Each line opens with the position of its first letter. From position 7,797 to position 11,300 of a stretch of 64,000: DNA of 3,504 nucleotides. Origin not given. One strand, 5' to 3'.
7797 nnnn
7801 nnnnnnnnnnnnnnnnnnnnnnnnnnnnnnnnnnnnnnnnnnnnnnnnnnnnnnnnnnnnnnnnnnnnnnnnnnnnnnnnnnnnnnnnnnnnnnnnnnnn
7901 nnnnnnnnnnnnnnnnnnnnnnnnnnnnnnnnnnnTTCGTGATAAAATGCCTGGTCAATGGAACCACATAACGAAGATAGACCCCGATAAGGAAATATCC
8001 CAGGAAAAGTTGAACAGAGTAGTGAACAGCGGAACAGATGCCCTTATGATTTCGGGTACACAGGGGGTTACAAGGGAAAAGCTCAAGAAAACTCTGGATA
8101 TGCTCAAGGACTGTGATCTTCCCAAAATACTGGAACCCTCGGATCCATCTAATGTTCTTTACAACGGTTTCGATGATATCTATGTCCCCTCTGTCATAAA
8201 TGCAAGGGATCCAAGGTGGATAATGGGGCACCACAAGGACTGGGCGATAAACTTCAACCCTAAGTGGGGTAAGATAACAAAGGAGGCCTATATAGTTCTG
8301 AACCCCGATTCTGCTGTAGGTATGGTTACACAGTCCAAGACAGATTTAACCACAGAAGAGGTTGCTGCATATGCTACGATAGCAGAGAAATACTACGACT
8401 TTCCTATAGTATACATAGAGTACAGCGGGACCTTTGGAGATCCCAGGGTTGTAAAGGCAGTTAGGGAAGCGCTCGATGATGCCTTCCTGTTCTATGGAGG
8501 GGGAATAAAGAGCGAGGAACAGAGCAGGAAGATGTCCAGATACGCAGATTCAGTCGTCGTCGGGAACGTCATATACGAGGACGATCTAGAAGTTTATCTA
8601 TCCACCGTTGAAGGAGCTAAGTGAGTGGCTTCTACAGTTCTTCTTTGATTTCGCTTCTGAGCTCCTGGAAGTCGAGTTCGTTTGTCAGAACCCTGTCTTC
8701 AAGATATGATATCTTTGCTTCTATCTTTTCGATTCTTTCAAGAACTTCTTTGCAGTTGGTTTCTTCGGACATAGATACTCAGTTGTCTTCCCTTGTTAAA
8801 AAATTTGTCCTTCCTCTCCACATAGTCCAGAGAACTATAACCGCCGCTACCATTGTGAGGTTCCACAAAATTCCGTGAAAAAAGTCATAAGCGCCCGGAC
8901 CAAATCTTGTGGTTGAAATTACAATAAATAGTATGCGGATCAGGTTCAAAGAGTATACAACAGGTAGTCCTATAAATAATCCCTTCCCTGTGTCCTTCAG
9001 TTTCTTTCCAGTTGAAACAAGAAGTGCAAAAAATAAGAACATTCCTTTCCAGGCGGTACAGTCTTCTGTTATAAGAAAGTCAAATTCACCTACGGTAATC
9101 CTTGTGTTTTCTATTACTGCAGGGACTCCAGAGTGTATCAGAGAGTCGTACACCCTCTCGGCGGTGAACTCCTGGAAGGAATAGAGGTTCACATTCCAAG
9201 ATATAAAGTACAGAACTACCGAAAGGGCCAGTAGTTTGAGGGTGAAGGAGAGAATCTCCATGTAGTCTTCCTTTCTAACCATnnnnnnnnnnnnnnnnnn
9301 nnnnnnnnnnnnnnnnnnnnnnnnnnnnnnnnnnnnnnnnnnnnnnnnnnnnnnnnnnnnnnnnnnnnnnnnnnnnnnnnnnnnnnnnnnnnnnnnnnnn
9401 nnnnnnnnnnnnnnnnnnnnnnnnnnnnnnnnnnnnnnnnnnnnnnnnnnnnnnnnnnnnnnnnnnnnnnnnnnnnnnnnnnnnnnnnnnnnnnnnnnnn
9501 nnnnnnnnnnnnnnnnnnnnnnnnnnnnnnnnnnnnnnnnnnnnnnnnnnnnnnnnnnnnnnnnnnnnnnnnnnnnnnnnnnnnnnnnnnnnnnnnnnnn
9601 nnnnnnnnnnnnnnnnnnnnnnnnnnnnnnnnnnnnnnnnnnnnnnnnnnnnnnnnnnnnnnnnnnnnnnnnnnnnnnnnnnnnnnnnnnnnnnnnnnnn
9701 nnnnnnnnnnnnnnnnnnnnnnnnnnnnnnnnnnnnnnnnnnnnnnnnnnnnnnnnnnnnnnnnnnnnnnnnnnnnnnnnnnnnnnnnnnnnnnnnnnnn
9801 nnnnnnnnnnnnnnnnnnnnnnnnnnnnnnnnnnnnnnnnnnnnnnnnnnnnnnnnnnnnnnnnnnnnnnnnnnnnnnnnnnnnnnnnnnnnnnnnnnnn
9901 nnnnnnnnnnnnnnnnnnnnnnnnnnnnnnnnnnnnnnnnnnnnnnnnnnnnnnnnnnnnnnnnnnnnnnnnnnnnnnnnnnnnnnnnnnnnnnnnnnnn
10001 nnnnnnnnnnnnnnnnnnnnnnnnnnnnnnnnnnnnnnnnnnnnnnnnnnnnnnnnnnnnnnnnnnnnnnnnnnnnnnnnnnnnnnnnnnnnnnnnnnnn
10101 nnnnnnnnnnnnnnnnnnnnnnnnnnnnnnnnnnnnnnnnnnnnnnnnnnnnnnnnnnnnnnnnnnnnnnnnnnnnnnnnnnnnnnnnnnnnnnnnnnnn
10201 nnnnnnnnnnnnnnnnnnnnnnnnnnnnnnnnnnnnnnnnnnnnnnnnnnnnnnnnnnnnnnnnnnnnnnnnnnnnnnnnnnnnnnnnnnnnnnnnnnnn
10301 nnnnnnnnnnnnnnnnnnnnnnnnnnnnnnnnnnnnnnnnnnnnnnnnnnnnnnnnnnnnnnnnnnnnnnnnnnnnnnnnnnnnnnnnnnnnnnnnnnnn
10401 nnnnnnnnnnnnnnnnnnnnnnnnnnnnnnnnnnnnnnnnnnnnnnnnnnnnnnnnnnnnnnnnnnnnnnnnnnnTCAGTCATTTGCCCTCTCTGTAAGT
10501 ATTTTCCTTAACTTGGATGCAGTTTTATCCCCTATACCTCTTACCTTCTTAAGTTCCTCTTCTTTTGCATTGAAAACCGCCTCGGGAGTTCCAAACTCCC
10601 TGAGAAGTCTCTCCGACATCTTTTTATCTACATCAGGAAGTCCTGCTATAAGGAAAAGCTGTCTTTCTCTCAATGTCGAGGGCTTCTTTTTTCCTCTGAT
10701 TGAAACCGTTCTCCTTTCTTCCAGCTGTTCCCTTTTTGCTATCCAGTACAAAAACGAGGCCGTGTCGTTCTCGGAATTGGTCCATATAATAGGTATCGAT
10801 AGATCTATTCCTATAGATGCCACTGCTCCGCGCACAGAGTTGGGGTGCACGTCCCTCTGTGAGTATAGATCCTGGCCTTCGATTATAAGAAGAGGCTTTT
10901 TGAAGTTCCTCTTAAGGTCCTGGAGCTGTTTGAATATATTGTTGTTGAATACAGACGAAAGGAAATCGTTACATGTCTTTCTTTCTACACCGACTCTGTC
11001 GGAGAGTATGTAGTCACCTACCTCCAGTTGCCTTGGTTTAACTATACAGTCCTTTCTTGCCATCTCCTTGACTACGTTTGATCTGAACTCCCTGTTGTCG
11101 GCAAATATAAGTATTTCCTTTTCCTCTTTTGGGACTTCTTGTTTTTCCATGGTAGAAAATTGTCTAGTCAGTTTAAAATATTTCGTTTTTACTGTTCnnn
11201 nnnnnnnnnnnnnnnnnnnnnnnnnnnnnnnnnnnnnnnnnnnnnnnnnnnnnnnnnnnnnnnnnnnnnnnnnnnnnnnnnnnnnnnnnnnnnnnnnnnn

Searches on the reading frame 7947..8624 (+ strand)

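Call 32: search_protein_families(library=pfam, proteins=[window:7947-8624:+], max_evalue=0.0001)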
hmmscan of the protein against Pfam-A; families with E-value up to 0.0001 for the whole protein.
window:7947-8624:+ (225 aa): 1 family
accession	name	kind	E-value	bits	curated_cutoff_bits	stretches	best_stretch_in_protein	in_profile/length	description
PF01884.23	PcrB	-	1.6e-67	227.7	23.9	1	4-221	5-222/226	PcrB family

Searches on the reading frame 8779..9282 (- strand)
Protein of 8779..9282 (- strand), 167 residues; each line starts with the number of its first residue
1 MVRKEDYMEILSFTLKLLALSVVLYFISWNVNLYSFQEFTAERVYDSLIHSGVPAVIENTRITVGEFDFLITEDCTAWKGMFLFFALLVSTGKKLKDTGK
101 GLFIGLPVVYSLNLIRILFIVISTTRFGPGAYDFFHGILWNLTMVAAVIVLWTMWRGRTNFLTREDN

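Call 32: search_protein_families(library=pfam, proteins=[window:8779-9282:-], max_evalue=0.0001)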
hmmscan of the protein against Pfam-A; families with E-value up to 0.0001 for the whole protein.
window:8779-9282:- (167 aa): 1 family
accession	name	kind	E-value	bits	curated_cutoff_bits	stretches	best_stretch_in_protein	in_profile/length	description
PF09721.15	Exosortase_EpsH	-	7.9e-13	48.8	25.7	1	14-155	103-252/254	Transmembrane exosortase (Exosortase_EpsH)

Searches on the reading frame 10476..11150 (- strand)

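Call 33: search_protein_families(library=pfam, proteins=[window:10476-11150:-], max_evalue=0.0001)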
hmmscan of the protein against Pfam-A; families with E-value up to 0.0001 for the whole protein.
window:10476-11150:- (224 aa): 4 families
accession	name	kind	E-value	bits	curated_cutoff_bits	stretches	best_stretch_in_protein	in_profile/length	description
PF02732.21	ERCC4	-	3.1e-33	115.1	24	1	18-135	2-138/140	ERCC4 domain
PF14520.12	HHH_5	-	4.4e-09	37.1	27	1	170-216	6-53/57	Helix-hairpin-helix domain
PF12826.13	HHH_2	-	6.4e-08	33.1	27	1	169-223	6-60/64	Helix-hairpin-helix motif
PF00633.29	HHH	-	9.5e-06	25.6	24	1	190-215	3-28/30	Helix-hairpin-helix motif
